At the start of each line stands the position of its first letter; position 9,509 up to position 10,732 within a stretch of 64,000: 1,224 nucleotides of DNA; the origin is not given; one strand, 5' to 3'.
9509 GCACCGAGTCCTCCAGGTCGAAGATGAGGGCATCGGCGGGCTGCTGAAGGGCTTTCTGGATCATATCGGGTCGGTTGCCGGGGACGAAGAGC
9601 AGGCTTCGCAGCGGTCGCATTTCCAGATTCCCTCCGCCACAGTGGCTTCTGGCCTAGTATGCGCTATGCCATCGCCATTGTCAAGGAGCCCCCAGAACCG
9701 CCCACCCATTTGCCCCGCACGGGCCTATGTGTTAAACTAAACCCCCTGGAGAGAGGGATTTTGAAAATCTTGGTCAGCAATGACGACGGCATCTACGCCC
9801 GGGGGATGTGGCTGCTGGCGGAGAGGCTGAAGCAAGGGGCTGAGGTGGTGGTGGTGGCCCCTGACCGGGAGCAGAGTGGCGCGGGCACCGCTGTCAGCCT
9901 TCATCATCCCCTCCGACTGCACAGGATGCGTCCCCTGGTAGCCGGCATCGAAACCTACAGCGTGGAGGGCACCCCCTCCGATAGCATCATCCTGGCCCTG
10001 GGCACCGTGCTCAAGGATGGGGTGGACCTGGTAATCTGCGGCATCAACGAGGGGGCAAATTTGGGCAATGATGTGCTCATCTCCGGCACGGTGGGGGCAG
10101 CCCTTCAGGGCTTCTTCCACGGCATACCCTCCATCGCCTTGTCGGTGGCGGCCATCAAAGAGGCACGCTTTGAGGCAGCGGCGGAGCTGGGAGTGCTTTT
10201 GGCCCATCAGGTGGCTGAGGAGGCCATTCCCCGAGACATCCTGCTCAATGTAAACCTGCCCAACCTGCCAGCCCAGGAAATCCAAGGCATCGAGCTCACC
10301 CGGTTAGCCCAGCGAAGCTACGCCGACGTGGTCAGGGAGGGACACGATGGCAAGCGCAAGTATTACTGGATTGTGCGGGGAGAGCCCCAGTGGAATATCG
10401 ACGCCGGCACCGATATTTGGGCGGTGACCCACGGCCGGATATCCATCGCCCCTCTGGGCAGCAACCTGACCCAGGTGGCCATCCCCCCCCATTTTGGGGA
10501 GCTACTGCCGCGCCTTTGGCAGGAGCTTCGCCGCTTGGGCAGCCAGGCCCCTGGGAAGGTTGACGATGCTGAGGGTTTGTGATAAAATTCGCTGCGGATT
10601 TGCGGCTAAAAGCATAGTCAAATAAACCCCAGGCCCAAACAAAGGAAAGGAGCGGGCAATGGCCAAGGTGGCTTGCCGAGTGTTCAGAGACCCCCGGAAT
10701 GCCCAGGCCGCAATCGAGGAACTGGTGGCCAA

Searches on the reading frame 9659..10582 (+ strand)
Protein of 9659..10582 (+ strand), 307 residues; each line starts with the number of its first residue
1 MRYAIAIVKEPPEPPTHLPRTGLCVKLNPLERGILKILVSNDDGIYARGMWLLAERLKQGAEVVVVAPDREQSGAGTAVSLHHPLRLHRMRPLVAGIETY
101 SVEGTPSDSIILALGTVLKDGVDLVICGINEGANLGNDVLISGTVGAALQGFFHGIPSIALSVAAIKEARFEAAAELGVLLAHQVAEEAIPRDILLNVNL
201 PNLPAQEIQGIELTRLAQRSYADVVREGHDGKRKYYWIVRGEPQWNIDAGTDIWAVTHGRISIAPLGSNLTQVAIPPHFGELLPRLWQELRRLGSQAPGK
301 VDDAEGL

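Call 14: find_encoding_contigs(protein=window:9659-10582:+, flank=10000, max_places=2)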
Protein window:9659-10582:+ (307 aa): 3 contigs read that carry it; 2 places shown.
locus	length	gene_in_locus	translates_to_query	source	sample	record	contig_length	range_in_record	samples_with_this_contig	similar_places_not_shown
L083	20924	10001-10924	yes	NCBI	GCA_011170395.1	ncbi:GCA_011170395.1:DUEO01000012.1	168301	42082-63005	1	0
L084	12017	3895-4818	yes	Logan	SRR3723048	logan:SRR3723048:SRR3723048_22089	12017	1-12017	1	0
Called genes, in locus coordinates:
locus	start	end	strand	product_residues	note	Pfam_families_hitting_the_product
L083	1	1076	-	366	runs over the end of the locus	PF00180:Iso_dh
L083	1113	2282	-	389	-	PF15892:BNR_4 (faint)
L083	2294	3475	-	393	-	PF15892:BNR_4 (weak), PF13088:BNR_2 (weak)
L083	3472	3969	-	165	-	PF06434:Aconitase_2_N (faint), PF00694:Aconitase_C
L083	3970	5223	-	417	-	PF00330:Aconitase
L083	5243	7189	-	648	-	PF00682:HMGL-like, PF25919:BSH_CusB (faint), PF02436:PYC_OADA, PF00364:Biotin_lipoyl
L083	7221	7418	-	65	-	-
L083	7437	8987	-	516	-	PF01039:Carboxyl_trans, PF03255:ACCA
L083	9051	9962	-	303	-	PF03328:HpcH_HpaI, PF15617:C-C_Bond_Lyase, PF22484:DUF6986 (weak)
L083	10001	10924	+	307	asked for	PF01975:SurE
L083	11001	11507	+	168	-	PF11181:YflT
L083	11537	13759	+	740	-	PF18537:CODH_A_N, PF03598:CdhC, PF19436:ACS_CODH_B_C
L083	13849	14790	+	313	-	PF03599:CdhD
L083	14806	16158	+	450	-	PF04060:FeS, PF03599:CdhD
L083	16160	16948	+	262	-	PF01656:CbiA, PF02374:ArsA_ATPase (weak), PF06564:CBP_BcsQ (weak), PF13614:AAA_31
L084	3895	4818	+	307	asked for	PF01975:SurE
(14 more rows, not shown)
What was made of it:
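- The organism is an anaerobe with Wood-Ljungdahl pathway genes (call 14).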
